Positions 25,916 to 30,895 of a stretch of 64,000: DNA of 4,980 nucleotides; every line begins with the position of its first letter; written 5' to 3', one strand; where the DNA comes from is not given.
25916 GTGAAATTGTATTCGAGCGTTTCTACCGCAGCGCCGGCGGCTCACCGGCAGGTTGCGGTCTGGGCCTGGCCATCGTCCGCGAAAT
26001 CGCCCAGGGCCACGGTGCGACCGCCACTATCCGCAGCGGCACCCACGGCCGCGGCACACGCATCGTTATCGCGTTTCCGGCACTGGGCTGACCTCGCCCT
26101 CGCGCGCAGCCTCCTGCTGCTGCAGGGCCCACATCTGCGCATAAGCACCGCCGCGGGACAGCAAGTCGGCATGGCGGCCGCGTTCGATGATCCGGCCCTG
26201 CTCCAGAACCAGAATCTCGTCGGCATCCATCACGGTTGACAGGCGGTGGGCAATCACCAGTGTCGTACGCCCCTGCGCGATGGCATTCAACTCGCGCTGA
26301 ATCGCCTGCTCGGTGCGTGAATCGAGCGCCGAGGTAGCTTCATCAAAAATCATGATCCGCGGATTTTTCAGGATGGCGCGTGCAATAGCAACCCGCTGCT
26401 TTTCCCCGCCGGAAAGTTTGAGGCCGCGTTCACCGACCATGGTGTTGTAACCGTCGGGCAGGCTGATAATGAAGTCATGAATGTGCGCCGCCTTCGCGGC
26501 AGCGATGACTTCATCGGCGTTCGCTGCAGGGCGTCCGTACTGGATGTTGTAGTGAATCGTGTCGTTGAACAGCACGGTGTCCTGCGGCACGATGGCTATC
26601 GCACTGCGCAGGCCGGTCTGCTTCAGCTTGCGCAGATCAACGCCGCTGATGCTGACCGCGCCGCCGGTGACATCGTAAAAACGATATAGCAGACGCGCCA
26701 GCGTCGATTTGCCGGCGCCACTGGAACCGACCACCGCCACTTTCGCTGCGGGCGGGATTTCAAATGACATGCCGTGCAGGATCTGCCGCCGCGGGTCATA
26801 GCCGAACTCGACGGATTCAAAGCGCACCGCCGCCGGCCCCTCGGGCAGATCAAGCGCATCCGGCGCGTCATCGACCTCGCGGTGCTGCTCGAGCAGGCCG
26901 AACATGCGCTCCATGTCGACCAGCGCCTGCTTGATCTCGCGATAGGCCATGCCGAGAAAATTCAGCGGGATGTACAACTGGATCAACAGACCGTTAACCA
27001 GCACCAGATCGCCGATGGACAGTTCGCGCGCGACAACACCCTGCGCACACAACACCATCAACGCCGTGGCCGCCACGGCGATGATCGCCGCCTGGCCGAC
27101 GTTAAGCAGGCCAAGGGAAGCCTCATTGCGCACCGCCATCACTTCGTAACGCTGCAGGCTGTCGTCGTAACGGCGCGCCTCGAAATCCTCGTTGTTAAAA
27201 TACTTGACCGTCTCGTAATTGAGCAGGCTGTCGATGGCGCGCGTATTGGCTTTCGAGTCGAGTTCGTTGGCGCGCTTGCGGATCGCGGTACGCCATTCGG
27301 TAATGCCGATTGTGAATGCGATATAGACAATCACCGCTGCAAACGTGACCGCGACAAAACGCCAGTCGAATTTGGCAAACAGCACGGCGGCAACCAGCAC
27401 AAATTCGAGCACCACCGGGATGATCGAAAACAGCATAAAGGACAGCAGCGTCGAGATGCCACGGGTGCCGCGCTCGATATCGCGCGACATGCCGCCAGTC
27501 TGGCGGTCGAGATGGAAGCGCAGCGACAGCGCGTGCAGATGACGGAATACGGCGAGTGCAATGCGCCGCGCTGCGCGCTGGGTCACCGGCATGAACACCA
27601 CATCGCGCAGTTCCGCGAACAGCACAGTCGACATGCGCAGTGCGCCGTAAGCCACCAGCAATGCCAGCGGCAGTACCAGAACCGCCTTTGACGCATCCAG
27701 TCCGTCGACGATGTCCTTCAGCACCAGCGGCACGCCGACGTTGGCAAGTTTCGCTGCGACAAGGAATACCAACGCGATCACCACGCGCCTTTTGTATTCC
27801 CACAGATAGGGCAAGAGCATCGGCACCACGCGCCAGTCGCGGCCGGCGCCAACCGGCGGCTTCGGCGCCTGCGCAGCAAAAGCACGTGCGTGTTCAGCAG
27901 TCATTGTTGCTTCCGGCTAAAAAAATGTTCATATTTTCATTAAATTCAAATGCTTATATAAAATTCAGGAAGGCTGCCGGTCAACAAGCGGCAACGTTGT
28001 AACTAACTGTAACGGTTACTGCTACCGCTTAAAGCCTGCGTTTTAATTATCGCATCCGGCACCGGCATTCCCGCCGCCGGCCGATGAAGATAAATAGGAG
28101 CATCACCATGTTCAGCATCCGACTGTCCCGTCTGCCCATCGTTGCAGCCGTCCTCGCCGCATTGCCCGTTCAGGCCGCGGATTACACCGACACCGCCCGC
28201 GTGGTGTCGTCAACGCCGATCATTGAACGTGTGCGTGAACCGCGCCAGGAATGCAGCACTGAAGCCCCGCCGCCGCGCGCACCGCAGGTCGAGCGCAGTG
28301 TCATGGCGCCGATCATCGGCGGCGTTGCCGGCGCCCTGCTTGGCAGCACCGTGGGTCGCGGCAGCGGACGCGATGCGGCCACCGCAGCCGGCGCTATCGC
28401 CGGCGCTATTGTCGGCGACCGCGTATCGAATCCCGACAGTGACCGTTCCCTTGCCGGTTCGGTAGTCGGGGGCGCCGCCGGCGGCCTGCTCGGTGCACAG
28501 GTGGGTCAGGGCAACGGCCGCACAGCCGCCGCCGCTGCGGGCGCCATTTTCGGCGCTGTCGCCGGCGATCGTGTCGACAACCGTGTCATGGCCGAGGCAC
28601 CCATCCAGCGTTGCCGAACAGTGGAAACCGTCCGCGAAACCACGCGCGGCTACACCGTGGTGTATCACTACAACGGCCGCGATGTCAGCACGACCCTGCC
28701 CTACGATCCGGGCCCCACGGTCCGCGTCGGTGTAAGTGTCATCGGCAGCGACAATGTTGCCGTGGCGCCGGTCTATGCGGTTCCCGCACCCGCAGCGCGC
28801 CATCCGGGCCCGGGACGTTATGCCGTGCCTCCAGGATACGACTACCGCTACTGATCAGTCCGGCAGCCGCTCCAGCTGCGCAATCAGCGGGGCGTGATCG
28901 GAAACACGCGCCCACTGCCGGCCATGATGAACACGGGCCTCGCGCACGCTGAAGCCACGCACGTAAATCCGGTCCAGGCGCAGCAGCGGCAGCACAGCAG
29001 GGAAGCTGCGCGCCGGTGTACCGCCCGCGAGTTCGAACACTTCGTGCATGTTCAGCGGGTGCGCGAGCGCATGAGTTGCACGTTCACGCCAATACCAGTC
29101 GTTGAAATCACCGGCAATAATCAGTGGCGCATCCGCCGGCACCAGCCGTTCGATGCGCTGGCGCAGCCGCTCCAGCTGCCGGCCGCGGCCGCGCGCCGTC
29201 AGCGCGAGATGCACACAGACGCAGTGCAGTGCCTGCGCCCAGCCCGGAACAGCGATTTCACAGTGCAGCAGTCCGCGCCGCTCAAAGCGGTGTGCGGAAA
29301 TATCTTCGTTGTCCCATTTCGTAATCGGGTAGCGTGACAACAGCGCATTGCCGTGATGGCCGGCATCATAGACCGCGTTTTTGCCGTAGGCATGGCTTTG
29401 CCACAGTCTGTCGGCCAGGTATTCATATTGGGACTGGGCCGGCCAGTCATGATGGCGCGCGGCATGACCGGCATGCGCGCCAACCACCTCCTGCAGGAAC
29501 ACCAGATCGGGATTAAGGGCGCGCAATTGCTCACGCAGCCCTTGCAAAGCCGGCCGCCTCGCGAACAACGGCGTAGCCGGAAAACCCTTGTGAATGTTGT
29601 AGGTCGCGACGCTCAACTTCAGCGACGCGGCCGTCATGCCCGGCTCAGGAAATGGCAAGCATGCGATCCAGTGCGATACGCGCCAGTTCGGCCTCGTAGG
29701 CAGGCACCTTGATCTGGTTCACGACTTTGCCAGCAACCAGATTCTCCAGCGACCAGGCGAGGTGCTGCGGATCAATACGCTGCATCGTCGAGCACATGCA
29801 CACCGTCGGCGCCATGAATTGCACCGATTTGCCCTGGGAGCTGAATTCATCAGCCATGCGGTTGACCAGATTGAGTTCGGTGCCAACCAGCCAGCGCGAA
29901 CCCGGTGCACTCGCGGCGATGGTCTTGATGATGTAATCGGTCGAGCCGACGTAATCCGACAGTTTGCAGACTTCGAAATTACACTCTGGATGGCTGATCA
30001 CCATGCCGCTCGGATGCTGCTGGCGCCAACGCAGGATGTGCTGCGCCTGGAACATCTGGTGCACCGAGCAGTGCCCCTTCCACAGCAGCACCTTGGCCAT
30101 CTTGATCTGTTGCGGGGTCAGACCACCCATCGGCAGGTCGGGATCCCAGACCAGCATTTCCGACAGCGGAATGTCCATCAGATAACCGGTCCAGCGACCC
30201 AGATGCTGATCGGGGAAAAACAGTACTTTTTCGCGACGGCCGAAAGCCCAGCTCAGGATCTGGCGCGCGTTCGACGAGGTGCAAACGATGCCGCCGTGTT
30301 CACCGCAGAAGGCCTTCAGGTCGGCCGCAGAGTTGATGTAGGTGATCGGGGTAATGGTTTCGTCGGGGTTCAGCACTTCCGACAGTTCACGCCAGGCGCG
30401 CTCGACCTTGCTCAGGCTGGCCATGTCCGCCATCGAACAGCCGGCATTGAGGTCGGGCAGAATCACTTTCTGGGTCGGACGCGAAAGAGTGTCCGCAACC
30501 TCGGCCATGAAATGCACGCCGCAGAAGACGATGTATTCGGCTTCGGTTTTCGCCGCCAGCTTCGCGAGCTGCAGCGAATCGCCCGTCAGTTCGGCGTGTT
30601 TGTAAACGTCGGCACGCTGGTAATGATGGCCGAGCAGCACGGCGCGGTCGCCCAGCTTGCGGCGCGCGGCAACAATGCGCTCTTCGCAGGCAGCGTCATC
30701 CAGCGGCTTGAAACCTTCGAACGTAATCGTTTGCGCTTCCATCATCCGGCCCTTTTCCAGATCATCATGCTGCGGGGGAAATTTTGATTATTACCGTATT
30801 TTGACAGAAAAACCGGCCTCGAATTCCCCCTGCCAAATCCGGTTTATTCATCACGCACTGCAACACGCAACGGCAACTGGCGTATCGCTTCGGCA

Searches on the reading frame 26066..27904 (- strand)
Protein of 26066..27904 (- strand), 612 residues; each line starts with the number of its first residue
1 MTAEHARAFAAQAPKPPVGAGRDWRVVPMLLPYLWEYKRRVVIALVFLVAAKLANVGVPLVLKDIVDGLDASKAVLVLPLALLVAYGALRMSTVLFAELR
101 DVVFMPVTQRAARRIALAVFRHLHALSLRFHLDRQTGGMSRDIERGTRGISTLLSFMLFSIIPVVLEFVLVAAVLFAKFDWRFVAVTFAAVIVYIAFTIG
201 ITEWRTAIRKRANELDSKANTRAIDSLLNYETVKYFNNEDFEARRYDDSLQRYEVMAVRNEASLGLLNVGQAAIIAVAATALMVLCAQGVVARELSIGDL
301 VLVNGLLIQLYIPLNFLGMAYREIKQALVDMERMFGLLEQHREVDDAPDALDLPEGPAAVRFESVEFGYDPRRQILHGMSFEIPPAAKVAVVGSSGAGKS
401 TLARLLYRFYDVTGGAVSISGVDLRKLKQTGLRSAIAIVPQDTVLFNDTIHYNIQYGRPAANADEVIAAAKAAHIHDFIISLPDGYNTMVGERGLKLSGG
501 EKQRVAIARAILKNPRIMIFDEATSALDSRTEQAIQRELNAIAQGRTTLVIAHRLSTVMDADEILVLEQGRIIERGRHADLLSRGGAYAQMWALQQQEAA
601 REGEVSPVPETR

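Call 7: search_protein_families(library=pfam, proteins=[window:26066-27904:-])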
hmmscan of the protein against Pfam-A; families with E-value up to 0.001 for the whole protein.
window:26066-27904:- (612 aa): 3 families
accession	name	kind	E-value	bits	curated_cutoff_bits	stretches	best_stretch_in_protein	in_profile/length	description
PF00664.28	ABC_membrane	-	3.4e-37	129.1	28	1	42-311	2-271/274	ABC transporter transmembrane region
PF00005.33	ABC_tran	-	6.3e-30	105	25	1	376-525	1-137/137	ABC transporter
PF02463.25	SMC_N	-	6.7e-06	26.1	40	1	237-567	114-211/220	RecF/RecN/SMC N terminal domain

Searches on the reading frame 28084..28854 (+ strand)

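Call 7: search_protein_families(library=pfam, proteins=[window:28084-28854:+])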
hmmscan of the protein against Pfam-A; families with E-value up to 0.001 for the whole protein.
window:28084-28854:+ (256 aa): 3 families
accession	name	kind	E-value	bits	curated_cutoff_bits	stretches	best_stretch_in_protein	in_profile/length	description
PF05433.20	Rick_17kDa_Anti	-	1.6e-16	60.3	24.2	2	77-114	4-42/43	Glycine zipper 2TM domain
PF13488.11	Gly-zipper_Omp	-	2.1e-09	37.6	25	2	78-115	1-39/46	Glycine zipper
PF13441.11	Gly-zipper_YMGG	-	2.2e-06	27.7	28.9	0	123-162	4-44/45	YMGG-like Gly-zipper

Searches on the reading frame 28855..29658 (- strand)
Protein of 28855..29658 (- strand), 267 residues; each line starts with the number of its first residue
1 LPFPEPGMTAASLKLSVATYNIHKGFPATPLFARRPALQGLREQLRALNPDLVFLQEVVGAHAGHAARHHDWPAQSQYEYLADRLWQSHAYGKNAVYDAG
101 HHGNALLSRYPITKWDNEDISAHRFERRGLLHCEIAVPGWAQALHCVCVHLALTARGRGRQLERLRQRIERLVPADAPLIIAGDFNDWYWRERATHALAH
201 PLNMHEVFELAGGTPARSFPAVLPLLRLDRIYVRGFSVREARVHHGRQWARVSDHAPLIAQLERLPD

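Call 7: search_protein_families(library=pfam, proteins=[window:28855-29658:-])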
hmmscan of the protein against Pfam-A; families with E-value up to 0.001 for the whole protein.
window:28855-29658:- (267 aa): 1 family
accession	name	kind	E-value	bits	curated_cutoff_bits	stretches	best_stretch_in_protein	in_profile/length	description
PF03372.29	Exo_endo_phos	-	1e-24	87.9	24.5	1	18-255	1-225/225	Endonuclease/Exonuclease/phosphatase family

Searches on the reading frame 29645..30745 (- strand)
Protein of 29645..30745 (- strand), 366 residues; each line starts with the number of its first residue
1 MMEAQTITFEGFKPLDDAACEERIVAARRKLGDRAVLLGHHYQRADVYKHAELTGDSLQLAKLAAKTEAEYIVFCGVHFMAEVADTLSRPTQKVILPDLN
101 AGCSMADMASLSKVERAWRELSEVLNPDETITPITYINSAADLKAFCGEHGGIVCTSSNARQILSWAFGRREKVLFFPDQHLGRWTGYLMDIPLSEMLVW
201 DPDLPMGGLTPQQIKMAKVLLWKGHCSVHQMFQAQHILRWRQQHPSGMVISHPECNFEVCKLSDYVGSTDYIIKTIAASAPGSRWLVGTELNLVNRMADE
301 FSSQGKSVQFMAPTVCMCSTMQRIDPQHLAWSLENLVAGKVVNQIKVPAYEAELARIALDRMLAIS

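Call 7: search_protein_families(library=pfam, proteins=[window:29645-30745:-])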
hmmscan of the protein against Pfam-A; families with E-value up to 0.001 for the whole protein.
window:29645-30745:- (366 aa): 1 family
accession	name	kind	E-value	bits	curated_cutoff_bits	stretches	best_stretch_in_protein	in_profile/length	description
PF02445.21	NadA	-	8.3e-97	324.3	27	1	26-364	5-295/295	Quinolinate synthetase A protein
